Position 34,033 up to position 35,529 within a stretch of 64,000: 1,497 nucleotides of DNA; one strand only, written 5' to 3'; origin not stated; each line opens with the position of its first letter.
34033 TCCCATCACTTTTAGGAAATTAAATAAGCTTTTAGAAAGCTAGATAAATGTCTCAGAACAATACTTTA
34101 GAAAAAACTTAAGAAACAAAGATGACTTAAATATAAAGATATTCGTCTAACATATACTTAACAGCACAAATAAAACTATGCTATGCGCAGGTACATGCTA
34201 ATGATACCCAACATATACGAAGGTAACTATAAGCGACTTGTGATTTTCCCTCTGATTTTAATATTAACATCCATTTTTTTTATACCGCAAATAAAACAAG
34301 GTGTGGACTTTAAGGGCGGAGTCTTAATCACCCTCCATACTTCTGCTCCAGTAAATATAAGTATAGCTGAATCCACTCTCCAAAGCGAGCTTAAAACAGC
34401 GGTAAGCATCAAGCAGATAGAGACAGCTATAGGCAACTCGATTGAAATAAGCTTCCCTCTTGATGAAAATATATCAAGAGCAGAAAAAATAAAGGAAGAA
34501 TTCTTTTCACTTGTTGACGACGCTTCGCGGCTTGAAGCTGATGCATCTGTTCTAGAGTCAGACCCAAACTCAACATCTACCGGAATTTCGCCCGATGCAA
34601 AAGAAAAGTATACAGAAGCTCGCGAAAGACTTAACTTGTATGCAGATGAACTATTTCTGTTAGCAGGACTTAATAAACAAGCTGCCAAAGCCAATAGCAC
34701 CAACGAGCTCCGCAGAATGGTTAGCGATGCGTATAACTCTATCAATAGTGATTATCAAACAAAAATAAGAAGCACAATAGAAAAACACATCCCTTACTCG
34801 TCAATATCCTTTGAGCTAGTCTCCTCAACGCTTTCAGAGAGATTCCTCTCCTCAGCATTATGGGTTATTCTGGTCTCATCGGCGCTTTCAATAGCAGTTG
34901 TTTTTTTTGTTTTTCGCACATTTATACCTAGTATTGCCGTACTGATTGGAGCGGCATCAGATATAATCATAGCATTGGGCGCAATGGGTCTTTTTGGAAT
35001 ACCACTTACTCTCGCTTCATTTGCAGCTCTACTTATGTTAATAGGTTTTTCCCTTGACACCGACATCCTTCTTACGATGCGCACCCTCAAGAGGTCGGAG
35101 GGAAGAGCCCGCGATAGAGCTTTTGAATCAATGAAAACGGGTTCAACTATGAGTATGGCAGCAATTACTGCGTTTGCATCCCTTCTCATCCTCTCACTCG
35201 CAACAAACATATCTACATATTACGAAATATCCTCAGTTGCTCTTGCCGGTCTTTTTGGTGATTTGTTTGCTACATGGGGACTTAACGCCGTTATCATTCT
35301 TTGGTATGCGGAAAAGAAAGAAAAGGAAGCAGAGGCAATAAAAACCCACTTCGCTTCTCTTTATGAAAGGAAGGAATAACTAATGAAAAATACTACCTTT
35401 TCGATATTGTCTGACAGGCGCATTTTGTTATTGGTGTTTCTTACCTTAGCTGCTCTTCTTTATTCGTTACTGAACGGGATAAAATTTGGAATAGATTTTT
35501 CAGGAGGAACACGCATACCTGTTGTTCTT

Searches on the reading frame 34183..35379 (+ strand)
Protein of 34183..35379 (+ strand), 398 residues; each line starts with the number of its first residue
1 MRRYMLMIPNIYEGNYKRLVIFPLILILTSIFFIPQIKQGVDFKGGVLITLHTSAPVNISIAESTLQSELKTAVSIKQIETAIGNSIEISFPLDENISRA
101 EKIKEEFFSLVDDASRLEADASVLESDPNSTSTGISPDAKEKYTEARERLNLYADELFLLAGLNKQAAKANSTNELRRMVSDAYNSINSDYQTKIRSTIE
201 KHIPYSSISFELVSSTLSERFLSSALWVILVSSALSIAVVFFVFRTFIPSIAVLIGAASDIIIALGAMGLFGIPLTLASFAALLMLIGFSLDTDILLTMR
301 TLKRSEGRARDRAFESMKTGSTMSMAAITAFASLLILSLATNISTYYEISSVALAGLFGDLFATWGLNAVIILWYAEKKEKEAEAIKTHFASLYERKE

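Call 10: find_encoding_contigs(protein=window:34183-35379:+, flank=6000, max_places=10)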
Protein window:34183-35379:+ (398 aa): 5 contigs read that carry it; 4 places shown.
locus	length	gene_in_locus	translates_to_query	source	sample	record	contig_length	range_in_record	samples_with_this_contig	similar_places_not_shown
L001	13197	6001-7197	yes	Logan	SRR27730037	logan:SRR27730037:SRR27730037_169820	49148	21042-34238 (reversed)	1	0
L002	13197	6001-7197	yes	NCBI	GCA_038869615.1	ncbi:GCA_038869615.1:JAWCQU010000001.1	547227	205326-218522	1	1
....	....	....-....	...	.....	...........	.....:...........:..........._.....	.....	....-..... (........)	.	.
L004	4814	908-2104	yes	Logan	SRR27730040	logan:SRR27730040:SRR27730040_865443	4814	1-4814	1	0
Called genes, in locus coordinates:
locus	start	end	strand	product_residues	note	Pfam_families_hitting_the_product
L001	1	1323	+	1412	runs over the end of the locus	-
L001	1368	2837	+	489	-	-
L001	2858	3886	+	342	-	PF18093:Trm5_N (weak), PF25133:TYW2_N_2, PF02475:TRM5-TYW2_MTfase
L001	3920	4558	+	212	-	-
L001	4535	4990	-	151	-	-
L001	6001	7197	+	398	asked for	PF02355:SecD_SecF_C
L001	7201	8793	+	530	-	PF02355:SecD_SecF_C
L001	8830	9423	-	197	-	PF00881:Nitroreductase, PF14512:TM1586_NiRdase (weak), PF00881:Nitroreductase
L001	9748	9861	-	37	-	-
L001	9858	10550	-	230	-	-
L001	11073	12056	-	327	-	PF02779:Transket_pyr, PF02780:Transketolase_C, PF22613:Transketolase_C_1 (faint)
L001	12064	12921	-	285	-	PF13292:DXP_synthase_N, PF00456:Transketolase_N, PF00676:E1_dh (weak)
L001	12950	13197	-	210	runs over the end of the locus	PF00834:Ribul_P_3_epim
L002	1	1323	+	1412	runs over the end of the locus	-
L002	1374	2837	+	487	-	-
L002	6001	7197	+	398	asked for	PF02355:SecD_SecF_C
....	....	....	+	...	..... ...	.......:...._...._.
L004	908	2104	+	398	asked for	PF02355:SecD_SecF_C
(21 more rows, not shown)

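Call 27: find_related_loci(query=window:34183-35376:+, collection=genome_contigs, flank=4000)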
Query window:34183-35376:+ (398 aa) in genome_contigs; peptide patterns used: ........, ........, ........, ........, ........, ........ (x = any residue, [..] = any of these).
133 stretches matched a pattern; 8 encode a relative of the query (tblastn E <= 1e-3); 8 distinct loci.
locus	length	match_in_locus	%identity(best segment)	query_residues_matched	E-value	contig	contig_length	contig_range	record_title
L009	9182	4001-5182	63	4-397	1e-161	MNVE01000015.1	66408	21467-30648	MAG: Candidatus Micrarchaeota archaeon CG1_02_47_40 cg1_0.2_scaffold_398_c, whole genome shotgun sequence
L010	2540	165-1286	52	2-377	8e-132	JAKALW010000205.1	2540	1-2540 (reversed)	MAG: Candidatus Micrarchaeota archaeon isolate WY5.bin13 NODE_104275_length_2540_cov_0.927891, whole genome shotgun sequ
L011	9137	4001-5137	47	1-381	1e-109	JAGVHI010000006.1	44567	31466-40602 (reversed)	MAG: archaeon isolate DeMMO2_26 c_000000025282, whole genome shotgun sequence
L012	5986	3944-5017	48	10-381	4e-101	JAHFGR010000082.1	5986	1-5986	MAG: Candidatus Micrarchaeota archaeon isolate nzgw32 NODE_24737_length_5987_cov_2.708831, whole genome shotgun sequence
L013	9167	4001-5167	46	5-383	2e-98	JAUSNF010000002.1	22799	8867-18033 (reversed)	MAG: Candidatus Burarchaeum sp. isolate E19_metabat.bin.22 E19_k141_495101, whole genome shotgun sequence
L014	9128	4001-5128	37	6-382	1e-66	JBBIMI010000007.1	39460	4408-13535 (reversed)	MAG: Candidatus Micrarchaeota archaeon isolate TCS170221_bin_229 NODE_760_length_39460_cov_3.77907, whole genome shotgun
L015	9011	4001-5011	35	10-376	4e-56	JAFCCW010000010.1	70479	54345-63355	MAG: Candidatus Iainarchaeum archaeon isolate Meg19_1012_Bin_161 Meg19_1012_Bin_161_scaffold_2610, whole genome shotgun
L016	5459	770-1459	39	174-381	1e-38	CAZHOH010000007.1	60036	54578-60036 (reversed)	MAG TPA_asm: Candidatus Woesearchaeota archaeon isolate SRP141376_co4_235 genome assembly, contig: NODE_905_length_60036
